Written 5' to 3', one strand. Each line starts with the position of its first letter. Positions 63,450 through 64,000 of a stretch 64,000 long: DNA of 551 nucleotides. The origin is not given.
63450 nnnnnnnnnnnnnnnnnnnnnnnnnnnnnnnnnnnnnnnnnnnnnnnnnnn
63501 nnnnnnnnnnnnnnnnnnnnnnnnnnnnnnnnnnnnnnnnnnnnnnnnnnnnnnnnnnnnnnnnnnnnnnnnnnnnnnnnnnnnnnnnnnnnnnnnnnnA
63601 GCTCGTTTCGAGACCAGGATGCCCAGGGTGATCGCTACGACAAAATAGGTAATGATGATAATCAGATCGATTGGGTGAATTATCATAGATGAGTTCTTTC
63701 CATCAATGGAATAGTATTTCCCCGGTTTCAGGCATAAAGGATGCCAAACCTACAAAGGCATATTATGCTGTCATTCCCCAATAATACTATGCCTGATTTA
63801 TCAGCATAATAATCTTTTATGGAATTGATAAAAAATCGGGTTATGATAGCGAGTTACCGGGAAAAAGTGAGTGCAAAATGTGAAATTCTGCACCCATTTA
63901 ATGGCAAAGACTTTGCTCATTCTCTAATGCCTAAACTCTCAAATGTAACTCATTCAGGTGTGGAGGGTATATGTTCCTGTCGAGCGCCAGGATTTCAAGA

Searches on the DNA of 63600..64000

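Call 50: search_with_rna_model(model_id=R1, source=window, start=63600, end=64000, filters=off, max_evalue=10, show_alignments=1)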
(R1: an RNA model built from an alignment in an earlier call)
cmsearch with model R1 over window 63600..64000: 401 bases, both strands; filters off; matches with E-value up to 10: 7.
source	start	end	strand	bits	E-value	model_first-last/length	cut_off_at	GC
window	63852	63912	+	12.8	0.0015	1-120/120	no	0.39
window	63748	63824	+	6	0.18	1-120/120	no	0.32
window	63885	63921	-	5.5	0.26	1-120/120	no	0.38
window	63640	63701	+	4.9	0.4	1-120/120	no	0.32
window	63789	63829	-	3.5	1.1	1-120/120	no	0.27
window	63698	63728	-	0.6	8.3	1-120/120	no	0.39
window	63741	63774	-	0.3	9.9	1-120/120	no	0.38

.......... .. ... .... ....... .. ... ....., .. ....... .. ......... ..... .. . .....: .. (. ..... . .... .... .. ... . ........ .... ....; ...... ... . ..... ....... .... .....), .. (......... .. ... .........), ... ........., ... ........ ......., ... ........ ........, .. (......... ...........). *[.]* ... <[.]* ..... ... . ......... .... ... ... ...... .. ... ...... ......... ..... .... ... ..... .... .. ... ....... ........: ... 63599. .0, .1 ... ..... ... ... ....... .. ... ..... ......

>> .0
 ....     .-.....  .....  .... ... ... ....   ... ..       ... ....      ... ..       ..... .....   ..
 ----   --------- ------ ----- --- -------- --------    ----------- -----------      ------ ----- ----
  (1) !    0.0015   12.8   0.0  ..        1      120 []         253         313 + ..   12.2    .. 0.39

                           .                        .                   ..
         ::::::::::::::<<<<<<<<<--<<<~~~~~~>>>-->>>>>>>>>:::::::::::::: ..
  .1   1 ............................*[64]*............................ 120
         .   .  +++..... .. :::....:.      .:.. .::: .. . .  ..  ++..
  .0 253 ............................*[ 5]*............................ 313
